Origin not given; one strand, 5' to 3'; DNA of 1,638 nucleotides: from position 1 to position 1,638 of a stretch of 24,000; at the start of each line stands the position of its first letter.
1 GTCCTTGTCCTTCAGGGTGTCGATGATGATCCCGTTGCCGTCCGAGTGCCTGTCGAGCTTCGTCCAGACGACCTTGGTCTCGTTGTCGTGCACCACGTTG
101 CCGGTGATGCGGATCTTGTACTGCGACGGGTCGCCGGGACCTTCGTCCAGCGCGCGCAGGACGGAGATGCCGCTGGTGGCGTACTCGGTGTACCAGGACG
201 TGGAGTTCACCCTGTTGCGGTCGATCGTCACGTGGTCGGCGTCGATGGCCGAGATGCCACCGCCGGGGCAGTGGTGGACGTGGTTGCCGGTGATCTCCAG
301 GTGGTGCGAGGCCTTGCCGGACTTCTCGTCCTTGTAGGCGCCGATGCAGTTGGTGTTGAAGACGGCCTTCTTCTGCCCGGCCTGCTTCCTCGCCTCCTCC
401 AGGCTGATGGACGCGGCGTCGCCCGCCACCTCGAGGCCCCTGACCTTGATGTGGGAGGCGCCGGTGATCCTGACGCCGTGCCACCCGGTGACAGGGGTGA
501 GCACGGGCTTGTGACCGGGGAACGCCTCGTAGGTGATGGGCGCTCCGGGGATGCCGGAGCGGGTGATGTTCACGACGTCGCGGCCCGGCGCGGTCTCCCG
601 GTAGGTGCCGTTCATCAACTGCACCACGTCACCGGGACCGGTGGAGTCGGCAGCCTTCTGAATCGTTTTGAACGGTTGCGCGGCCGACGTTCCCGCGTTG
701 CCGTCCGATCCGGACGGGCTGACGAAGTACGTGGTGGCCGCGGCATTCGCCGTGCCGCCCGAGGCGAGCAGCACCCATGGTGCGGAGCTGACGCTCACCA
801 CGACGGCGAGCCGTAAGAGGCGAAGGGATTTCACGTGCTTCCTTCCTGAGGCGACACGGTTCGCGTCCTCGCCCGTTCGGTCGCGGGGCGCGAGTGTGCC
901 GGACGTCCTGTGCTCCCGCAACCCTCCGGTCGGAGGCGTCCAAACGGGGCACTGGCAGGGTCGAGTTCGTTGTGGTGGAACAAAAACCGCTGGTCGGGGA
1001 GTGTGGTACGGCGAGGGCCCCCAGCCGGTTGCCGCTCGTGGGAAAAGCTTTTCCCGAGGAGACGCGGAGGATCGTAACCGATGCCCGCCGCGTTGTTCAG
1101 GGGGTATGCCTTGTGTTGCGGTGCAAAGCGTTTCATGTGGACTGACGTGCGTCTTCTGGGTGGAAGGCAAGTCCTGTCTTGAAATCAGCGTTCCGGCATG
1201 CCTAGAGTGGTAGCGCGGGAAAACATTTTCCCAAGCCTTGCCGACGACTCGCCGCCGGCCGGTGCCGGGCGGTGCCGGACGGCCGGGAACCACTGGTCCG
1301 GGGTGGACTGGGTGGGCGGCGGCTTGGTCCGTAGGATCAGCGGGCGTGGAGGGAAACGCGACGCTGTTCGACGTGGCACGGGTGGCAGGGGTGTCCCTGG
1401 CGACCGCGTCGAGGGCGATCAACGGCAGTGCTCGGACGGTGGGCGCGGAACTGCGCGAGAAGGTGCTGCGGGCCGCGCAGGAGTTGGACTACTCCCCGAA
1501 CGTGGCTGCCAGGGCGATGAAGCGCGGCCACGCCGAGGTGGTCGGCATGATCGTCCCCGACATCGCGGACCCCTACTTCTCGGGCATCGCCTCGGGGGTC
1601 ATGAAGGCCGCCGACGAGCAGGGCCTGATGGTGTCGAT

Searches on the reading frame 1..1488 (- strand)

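Call 9: search_protein_families(library=pfam, proteins=[window:1-1488:-], max_evalue=0.01)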
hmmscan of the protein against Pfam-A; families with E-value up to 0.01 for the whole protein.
window:1-1488:- (496 aa): 3 families
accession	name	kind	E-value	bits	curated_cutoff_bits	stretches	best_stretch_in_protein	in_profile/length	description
PF13229.12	Beta_helix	-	3e-08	33.9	25.9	1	337-470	1-114/158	Right handed beta helix region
PF22842.2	Pel9A-like_beta_helix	-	4.8e-06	26.2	25.2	1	249-301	6-57/370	Pel9A-like, right handed beta helix region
PF07602.17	DUF1565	-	0.00013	21.8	20.3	1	259-299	2-41/257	Protein of unknown function (DUF1565)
